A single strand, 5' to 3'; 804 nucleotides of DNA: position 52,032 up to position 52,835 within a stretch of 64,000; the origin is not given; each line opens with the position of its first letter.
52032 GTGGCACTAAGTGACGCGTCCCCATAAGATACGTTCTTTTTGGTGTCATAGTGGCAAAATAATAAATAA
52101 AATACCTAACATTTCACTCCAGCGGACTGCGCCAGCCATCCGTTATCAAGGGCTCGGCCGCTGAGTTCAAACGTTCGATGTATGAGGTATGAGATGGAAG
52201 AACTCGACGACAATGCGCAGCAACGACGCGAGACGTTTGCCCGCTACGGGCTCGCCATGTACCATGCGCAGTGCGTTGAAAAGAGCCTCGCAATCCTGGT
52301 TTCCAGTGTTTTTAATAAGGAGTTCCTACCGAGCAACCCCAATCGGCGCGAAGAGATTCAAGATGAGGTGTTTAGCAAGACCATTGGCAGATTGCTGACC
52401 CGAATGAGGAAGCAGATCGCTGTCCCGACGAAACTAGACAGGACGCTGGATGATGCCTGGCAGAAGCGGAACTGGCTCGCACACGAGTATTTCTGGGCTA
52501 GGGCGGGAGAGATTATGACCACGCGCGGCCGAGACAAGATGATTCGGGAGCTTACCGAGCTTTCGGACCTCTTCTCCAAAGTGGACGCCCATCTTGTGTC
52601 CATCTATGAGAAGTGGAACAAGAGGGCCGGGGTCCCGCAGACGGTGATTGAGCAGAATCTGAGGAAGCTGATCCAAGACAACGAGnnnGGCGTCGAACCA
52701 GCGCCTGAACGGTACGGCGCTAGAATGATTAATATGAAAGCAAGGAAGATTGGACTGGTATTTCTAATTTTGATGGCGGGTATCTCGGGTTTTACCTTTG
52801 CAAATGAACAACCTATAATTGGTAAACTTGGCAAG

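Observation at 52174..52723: Solo HEPN-domain (Rx4HxY) cassette with GC-rich codon usage and a truncated attC-like hairpin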

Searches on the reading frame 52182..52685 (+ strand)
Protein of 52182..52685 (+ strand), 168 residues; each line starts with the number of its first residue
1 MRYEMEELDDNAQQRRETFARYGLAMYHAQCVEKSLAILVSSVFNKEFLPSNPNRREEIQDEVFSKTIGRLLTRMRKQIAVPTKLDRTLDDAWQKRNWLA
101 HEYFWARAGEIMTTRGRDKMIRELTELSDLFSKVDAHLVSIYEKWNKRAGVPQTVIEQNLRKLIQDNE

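Call 3: search_protein_families(library=pfam, proteins=[window:52182-52685:+], max_evalue=10)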
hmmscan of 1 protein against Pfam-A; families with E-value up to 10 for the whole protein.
window:52182-52685:+ (168 aa): 3 families
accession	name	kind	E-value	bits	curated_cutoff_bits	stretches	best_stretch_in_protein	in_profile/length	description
PF03623.18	Focal_AT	-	0.0021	18.4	23.3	1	119-165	39-86/133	Focal adhesion targeting region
PF22766.2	ZW10_C2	-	0.015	15.9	27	1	112-151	82-121/152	ZW10 C-terminal helical domain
PF01633.27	Choline_kinase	-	0.081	12.7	29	1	46-99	70-124/300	Choline/ethanolamine kinase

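Call 4: search_protein_families(library=ncbifam, proteins=[window:52182-52685:+], max_evalue=10)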
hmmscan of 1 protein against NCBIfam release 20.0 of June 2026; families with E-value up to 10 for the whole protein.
window:52182-52685:+ (168 aa): 1 family
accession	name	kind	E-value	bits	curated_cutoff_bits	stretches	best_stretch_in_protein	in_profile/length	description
NF003986.0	PRK05471.1-5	equivalog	0.11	11.6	252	1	7-62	196-250/261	CDP-diacylglycerol diphosphatase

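Call 5: search_protein_families(library=padloc, proteins=[window:52182-52685:+], max_evalue=10)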
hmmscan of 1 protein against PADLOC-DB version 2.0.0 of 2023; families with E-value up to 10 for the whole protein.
window:52182-52685:+ (168 aa): 0 families

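Call 15: find_homologous_proteins(query=window:52182-52685:+, max_evalue=0.001)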
Query window:52182-52685:+ (168 aa): 137 proteins with E <= 0.001 among 177 candidates; the best 120 are listed.
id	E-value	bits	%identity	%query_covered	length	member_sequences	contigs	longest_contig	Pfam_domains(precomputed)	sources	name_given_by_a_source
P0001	1.4e-103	362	100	98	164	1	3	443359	-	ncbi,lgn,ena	-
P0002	2.2e-91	322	87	98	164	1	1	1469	-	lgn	-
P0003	1.4e-88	313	85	98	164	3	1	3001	-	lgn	-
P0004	8.9e-87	307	84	98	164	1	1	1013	-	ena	-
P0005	1.4e-86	306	81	98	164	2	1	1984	-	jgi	-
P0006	2.9e-86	305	85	98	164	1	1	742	-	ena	-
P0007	3.4e-84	299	85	98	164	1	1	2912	-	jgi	jgi:hypothetical protein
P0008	7.9e-84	297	81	98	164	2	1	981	-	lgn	-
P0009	2.0e-83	296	79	98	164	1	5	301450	-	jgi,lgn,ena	-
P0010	9.3e-83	294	80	98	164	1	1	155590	-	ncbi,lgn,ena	-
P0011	2.7e-82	292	80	98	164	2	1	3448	-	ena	-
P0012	2.8e-82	292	78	100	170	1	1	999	-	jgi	jgi:hypothetical protein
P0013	4.2e-82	292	82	98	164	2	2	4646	-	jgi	jgi:hypothetical protein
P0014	1.4e-81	290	80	98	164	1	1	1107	-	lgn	-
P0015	2.2e-81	289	79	98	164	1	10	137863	-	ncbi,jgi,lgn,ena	-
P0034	1.4e-73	264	72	99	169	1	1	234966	-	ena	-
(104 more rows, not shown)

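Call 16: search_solved_structures(query=window:52182-52685:+, max_evalue=10)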
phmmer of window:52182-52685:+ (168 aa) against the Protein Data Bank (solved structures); distinct sequences matched with E-value up to 10: 0.

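Call 17: search_protein_families(library=phrogs, proteins=[window:52182-52685:+], max_evalue=1)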
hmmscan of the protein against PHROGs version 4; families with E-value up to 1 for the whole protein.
window:52182-52685:+ (168 aa): 2 families
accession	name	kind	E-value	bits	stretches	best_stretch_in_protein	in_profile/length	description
phrog_12893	-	unknown function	4.4e-06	28.5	1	65-130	52-117/139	-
phrog_18331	-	unknown function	0.15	12.8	1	105-166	129-185/205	-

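Call 20: search_solved_structures(query=A1, max_evalue=10, show_alignments=3)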
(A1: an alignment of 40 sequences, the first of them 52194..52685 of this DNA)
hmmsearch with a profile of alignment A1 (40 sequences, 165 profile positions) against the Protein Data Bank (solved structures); distinct sequences matched with E-value up to 10: 3.
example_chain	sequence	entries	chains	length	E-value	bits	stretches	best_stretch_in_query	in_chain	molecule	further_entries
1knz_A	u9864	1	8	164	0.14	15.2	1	71-97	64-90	Nonstructural RNA-binding Protein 34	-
2hpg_A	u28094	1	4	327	0.22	14.5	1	23-72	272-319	ABC transporter, periplasmic substrate-binding protein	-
2b0l_A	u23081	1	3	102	0.5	13.4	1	117-160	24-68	GTP-sensing transcriptional pleiotropic repressor codY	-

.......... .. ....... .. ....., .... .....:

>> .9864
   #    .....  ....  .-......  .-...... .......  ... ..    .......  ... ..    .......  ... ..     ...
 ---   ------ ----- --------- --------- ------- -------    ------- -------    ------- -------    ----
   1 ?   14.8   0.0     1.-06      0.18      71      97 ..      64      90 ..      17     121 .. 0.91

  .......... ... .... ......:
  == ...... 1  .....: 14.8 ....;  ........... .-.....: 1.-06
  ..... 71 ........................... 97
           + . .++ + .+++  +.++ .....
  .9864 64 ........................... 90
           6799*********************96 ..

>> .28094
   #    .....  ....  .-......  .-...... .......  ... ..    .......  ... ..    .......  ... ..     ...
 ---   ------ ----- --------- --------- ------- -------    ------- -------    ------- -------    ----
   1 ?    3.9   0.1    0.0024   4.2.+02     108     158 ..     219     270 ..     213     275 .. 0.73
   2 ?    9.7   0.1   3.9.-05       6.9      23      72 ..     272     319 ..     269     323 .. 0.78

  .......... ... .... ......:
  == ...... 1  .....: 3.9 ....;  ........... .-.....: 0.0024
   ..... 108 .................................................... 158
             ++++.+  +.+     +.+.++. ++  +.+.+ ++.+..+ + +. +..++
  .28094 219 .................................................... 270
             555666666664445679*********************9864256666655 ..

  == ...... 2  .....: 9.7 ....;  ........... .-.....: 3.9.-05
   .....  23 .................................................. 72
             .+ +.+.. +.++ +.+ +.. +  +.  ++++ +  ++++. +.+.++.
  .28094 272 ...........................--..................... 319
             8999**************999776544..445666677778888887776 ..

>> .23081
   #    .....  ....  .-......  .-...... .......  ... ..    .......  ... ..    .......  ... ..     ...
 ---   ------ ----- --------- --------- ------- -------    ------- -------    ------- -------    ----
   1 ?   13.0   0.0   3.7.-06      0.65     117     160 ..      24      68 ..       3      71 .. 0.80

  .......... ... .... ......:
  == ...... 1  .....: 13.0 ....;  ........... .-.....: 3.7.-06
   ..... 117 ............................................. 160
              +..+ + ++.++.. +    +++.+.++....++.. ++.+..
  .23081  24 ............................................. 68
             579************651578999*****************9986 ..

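Call 24: find_related_loci(query=A1, collection=genome_contigs, flank=6000)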
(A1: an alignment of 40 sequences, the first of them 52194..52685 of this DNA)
Query A1 (164 aa) in genome_contigs; peptide patterns used: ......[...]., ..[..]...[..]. (x = any residue, [..] = any of these).
54 stretches matched a pattern; 26 encode a relative of the query (tblastn E <= 1e-3); 26 distinct loci.
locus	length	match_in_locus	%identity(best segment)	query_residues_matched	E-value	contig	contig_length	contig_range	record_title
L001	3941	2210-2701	81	1-164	2e-93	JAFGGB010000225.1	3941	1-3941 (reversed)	MAG: Deltaproteobacteria bacterium isolate Zod_Metabat.1365 k87_14179597, whole genome shotgun sequence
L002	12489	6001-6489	79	2-164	5e-89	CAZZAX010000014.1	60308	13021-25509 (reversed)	MAG TPA_asm: uncultured Pirellulales bacterium isolate SRP068000_co1_46 genome assembly, contig: NODE_364_length_60308_c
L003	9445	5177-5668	74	1-164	1e-80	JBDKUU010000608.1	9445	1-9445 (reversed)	MAG: Phycisphaerales bacterium isolate 8_bin.166 c_000001076972, whole genome shotgun sequence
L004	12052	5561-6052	68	1-164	3e-74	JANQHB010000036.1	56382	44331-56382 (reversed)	MAG: Chlorobium sp. isolate PL23b_bin.75 k99_811779, whole genome shotgun sequence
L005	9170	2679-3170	65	1-164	1e-72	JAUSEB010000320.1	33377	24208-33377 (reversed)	MAG: Armatimonadota bacterium isolate E14_maxbin.151 E14_k141_1540988, whole genome shotgun sequence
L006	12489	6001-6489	62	1-164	1e-66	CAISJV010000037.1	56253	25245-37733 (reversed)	MAG: uncultured delta proteobacterium isolate AlinenLipids_bin-9048 genome assembly, contig: bin-9048:37/95, whole genom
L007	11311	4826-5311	61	1-162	6e-66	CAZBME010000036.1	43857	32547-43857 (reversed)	MAG TPA_asm: uncultured Syntrophaceae bacterium isolate SRP302447_co2_781 genome assembly, contig: NODE_2428_length_4385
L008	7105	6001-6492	54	1-164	5e-56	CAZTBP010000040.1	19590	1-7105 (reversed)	MAG TPA_asm: uncultured Ignavibacteriales bacterium isolate binchicken_co17_316 genome assembly, contig: NODE_6963_lengt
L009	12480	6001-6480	48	1-160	4e-50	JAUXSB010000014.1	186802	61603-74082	MAG: Candidatus Omnitrophota bacterium isolate C12_metabat.bin.33_sub C12_k141_199370, whole genome shotgun sequence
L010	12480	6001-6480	43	4-163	3e-40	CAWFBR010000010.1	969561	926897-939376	MAG: uncultured Chloroflexia bacterium isolate MFD02416.bin.1.333 genome assembly, contig: contig_6158, whole genome sho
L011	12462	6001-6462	42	9-162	8e-40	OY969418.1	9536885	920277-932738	MAG: uncultured Acidobacteriota bacterium isolate MFD09212.bin.c.1 genome assembly, chromosome: 1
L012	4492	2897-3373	37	2-160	1e-36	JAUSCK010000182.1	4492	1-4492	MAG: Elusimicrobiota bacterium isolate E14_concoct.bin.112_sub E14_k141_818766, whole genome shotgun sequence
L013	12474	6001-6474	38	5-162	4e-33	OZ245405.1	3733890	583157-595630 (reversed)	MAG: Dehalococcoidia bacterium isolate 4242a2cd-c548-43ce-a6cb-d471f6a5c9d8 genome assembly, chromosome: 1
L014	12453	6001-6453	35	1-153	5e-31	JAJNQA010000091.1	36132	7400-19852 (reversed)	MAG: Heliomicrobium sp. isolate MAG_31 k141_254758, whole genome shotgun sequence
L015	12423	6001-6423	38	2-141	4e-30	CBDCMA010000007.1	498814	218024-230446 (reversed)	MAG: bacterium isolate 6263ad5f-5925-4d78-8ae4-828cafc75c34 genome assembly, contig: contig_7, whole genome shotgun sequ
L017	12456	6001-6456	36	12-163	2e-25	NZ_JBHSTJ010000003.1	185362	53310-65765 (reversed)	Pseudoalteromonas fenneropenaei strain CGMCC 1.15325 GCM70027015_28, whole genome shotgun sequence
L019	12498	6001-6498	34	6-164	4e-22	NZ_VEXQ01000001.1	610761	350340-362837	Buttiauxella sp. B2 B2_Contig_1, whole genome shotgun sequence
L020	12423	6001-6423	33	12-152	2e-21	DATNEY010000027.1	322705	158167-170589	MAG TPA_asm: Vicinamibacterales bacterium isolate SMAG_U11280 k141_3725061, whole genome shotgun sequence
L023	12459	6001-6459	31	9-155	1e-20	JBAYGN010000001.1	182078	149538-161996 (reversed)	MAG: Candidatus Paceibacterota bacterium isolate SO_2016_GW1_126 scaffold00163_OW334_2016, whole genome shotgun sequence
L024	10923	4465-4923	32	12-164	3e-20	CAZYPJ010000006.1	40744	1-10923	MAG TPA_asm: uncultured Anaerolineales bacterium isolate SRP167436_co1_96 genome assembly, contig: NODE_1270_length_4074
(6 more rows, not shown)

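Call 27: predict_structure(alignment_id=A1)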
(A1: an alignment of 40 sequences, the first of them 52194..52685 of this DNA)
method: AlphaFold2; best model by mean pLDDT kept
length: 164 residues; sequences in the alignment: 40
mean_pLDDT: 94.1   pTM: 0.85
mean pLDDT of the five models: 94.1, 93.7, 91.3, 81.7, 81.6
residues with pLDDT >= 90: 139; 70-90: 24; 50-70: 1; < 50: 0
segments of 3 or more residues with pLDDT < 50: none
pLDDT, mean of each block of 10 residues (from residue 1): 86 98 97 95 92 93 94 95 97 97 97 98 99 94 86 90 88
secondary structure, 60 per line:
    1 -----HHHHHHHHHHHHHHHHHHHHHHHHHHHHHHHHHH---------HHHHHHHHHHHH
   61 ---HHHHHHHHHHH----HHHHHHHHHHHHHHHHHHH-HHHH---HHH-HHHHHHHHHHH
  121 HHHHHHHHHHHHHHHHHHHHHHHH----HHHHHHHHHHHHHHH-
elements in order: H6-39 H49-60 H64-74 H79-97 H99-102 H110-144 H149-163

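Call 29: search_protein_representatives(alignment_id=A1)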
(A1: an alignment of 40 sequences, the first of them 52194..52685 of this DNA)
Query: 40 sequences, 165 profile positions. Proteins with E-value up to 0.001 (for the whole library): 2895; up to 1e-10: 1434; up to 1e-30: 146. The best 150 are listed.
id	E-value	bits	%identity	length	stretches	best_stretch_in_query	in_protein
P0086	3.3e-66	238.5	-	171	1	1-164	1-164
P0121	5.3e-59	215.0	-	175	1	3-161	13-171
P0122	4.0e-54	199.2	-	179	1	2-163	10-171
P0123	7.4e-54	198.3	-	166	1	5-162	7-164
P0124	1.2e-52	194.4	-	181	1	2-162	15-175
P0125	2.4e-52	193.4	-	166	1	9-162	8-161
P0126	2.6e-52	193.2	-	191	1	6-153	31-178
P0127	8.0e-50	185.2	-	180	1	3-162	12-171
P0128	5.0e-49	182.6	-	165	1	1-163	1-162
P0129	6.7e-49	182.2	-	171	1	1-162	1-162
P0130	1.1e-47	178.2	-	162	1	4-162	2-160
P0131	1.2e-47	178.1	-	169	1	5-163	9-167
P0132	1.4e-47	177.9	-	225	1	4-157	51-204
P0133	3.5e-47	176.6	-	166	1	1-162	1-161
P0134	1.1e-46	174.9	-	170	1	5-162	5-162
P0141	1.1e-44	168.4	-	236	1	4-161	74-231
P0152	1.4e-42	161.6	-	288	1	3-163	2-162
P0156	5.3e-42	159.7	-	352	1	3-160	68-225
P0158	1.9e-40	154.7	-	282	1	5-160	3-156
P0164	3.1e-39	150.7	-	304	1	3-151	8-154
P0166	1.6e-38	148.4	-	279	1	4-159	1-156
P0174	1.3e-37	145.5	-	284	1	3-160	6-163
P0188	5.0e-36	140.3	-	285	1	2-158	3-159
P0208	1.1e-33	132.7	-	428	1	4-162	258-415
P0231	9.0e-33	129.7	-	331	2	3-132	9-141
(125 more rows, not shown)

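Call 31: search_protein_families(library=pfam, proteins=[P0152, P0158, P0164, P0166, P0174, P0188, P0208, P0156, P0231, P0141], max_evalue=0.1)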
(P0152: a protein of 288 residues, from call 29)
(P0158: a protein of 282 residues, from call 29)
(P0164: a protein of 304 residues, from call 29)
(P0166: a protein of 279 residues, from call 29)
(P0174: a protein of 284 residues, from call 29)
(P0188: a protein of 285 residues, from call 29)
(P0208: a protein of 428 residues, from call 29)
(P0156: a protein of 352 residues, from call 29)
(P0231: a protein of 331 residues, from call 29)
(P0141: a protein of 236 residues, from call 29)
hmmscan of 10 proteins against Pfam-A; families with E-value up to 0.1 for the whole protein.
P0152 (288 aa): 2 families
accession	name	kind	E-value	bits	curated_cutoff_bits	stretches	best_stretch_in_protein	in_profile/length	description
PF01934.22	HepT-like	-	0.0086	16.2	23.5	1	67-99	63-95/120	Ribonuclease HepT-like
PF11439.13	T3SchapCesA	-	0.049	14.2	29.1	0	118-183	20-85/95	Type III secretion system filament chaperone CesA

P0158 (282 aa): 0 families

P0164 (304 aa): 1 family
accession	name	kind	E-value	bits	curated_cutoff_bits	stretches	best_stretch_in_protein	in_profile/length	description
PF24442.1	DUF7561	-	0.078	13.4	27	0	191-231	23-61/65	Family of unknown function (DUF7561)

P0166 (279 aa): 0 families

P0174 (284 aa): 1 family
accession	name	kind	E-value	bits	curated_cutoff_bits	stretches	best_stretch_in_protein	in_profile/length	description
PF02865.22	STAT_int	-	0.0064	17.4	26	1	63-140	9-82/121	STAT protein, protein interaction domain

P0188 (285 aa): 1 family
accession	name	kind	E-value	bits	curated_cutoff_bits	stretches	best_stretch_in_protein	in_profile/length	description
PF08393.18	DHC_N2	-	0.03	13.7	31.9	1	116-195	242-312/403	Dynein heavy chain, N-terminal region 2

P0208 (428 aa): 0 families

P0156 (352 aa): 1 family
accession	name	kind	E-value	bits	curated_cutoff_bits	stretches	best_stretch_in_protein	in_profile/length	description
PF23100.1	DUF2096_N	-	0.064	14.1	26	0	131-210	10-78/96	DUF2096 N-terminal four-helical bundle domain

P0231 (331 aa): 0 families

P0141 (236 aa): 1 family
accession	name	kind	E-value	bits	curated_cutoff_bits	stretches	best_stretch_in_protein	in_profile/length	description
PF01934.22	HepT-like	-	0.036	14.2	23.5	0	137-170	62-95/120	Ribonuclease HepT-like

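Call 32: fold_search(model_id=the predicted structure, library=pdb)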
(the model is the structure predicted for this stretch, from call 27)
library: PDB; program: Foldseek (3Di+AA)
matches with E <= 10: 213; with E <= 0.001: 0
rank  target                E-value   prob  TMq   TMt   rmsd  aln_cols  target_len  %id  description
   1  6s18_A                5.4e-01  0.14  0.19  0.21  17.9       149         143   15  Ligand binding domain of the P. putida receptor PcaY_PP in complex with glycerol (released 2020-10-21)
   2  4z9h_A                5.7e-01  0.20  0.22  0.22  17.3       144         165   12  Asp-Tar from E. coli (released 2016-07-20)
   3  2b0h_MODEL_1_A        5.9e-01  0.30  0.28  0.32  19.6       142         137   13  Solution structure of VBS3 fragment of talin (released 2006-01-17)
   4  7xge_G                6.3e-01  0.28  0.26  0.26  19.4       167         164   12  Crystal structure of MCL-1 in complex with computationally designed inhibitor protein (released 2022-07-20)
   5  7x8v_A                6.3e-01  0.20  0.22  0.20  21.0       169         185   11  Cooperative regulation of PBI1 and MAPKs controls WRKY45 transcription factor in rice immunity (released 2022-04-06)
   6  7xge_A                7.3e-01  0.25  0.27  0.26  19.4       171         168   12  Crystal structure of MCL-1 in complex with computationally designed inhibitor protein (released 2022-07-20)
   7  8dt0_B                8.0e-01  0.30  0.32  0.36  16.1       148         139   16  Scaffolding protein functional sites using deep learning (released 2022-08-10)
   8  7xge_E                8.0e-01  0.18  0.23  0.24  18.4       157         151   11  Crystal structure of MCL-1 in complex with computationally designed inhibitor protein (released 2022-07-20)
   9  6s1a_A                8.0e-01  0.15  0.21  0.24  21.2       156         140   10  Ligand binding domain of the P. putida receptor PcaY_PP (released 2020-10-21)
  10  8auw_D                8.5e-01  0.18  0.24  0.24  13.8       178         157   13  Cryo-EM structure of human BIRC6 in complex with SMAC. (released 2023-02-15)
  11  6xyn                  8.9e-01  0.09  0.18  0.18  20.9       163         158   12  Crystal structure of a proteolytic fragment of NarQ comprising sensor and TM domains (released 2020-03-04)
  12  8e2i_E                9.4e-01  0.35  0.34  0.33  13.8       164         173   13  Cryo-EM structure of BIRC6/Smac (released 2023-02-15)
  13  6s18_B                9.4e-01  0.20  0.25  0.31  20.0       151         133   13  Ligand binding domain of the P. putida receptor PcaY_PP in complex with glycerol (released 2020-10-21)
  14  6e7e                  9.4e-01  0.10  0.19  0.19  19.4       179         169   15  High resolution crystal structure of IncA soluble domain (released 2019-07-10)
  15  4tx5_B                9.8e-01  0.33  0.33  0.32  15.2       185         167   14  Crystal structure of Smac-DIABLO (in space group P65) (released 2015-07-15)
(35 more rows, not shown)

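Call 38: fold_search(model_id=the predicted structure, library=viral)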
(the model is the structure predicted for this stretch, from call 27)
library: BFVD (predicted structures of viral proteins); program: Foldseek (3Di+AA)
matches with E <= 10: 308; with E <= 0.001: 0
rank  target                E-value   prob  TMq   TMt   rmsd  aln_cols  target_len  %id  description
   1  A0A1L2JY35            1.7e-01  0.38  0.25  0.26  19.9       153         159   16  Uncharacterized protein [Aeribacillus phage AP45]
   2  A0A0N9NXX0            2.1e-01  0.77  0.38  0.33  19.5       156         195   12  Uncharacterized protein [Acidianus bottle-shaped virus 2 strain ABV2]
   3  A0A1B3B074            2.5e-01  0.20  0.18  0.20  15.5       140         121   13  Uncharacterized protein [Gordonia phage Ghobes]
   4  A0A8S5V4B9            2.7e-01  0.60  0.31  0.34  15.8       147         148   16  Nucleoporin [Siphoviridae sp. ctNHg2]
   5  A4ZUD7                4.5e-01  0.41  0.33  0.34  18.9       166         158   11  Uncharacterized protein ORF158 [Acidianus bottle-shaped virus (isolate Italy/Pozzuoli)]
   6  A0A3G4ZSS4            4.5e-01  0.21  0.25  0.21  22.3       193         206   13  Uncharacterized protein [Edafosvirus sp.]
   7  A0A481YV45            6.1e-01  0.28  0.27  0.06  18.2       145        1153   13  DNA topoisomerase 2 [Marseillevirus LCMAC103]
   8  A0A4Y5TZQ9            6.4e-01  0.82  0.45  0.46   5.8       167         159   12  (no name in the UniProt tables at hand)
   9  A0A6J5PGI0            6.4e-01  0.18  0.24  0.10  21.9       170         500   10  Uncharacterized protein [uncultured Caudovirales phage]
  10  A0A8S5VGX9            7.1e-01  0.16  0.24  0.18  19.0       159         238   14  Uncharacterized protein [Myoviridae sp. ctkfK18]
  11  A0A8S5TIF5            7.1e-01  0.11  0.19  0.09  21.9       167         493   16  Minor capsid component [Myoviridae sp. ct9dX1]
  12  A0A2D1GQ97            7.4e-01  0.41  0.28  0.27  13.7       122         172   15  (no name in the UniProt tables at hand)
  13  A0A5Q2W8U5            8.2e-01  0.13  0.19  0.10  17.9       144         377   14  (no name in the UniProt tables at hand)
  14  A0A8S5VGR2            8.2e-01  0.12  0.20  0.20  18.5       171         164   10  Uncharacterized protein [Myoviridae sp. ctkfK18]
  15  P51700                8.6e-01  0.20  0.25  0.21  20.2       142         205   10  Uncharacterized 23.2 kDa protein in int-C1 intergenic region [Haemophilus phage HP1 (strain HP1c1)]
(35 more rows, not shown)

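Call 39: search_solved_structures(query=A2, max_evalue=10, show_alignments=4)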
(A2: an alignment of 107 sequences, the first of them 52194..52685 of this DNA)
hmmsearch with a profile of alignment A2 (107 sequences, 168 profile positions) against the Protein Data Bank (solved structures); distinct sequences matched with E-value up to 10: 2.
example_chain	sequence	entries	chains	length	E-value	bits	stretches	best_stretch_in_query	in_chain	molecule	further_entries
8fjg_A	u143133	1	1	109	0.048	17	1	123-164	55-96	H12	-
2b0l_A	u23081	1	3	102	0.44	13.8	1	117-162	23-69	GTP-sensing transcriptional pleiotropic repressor codY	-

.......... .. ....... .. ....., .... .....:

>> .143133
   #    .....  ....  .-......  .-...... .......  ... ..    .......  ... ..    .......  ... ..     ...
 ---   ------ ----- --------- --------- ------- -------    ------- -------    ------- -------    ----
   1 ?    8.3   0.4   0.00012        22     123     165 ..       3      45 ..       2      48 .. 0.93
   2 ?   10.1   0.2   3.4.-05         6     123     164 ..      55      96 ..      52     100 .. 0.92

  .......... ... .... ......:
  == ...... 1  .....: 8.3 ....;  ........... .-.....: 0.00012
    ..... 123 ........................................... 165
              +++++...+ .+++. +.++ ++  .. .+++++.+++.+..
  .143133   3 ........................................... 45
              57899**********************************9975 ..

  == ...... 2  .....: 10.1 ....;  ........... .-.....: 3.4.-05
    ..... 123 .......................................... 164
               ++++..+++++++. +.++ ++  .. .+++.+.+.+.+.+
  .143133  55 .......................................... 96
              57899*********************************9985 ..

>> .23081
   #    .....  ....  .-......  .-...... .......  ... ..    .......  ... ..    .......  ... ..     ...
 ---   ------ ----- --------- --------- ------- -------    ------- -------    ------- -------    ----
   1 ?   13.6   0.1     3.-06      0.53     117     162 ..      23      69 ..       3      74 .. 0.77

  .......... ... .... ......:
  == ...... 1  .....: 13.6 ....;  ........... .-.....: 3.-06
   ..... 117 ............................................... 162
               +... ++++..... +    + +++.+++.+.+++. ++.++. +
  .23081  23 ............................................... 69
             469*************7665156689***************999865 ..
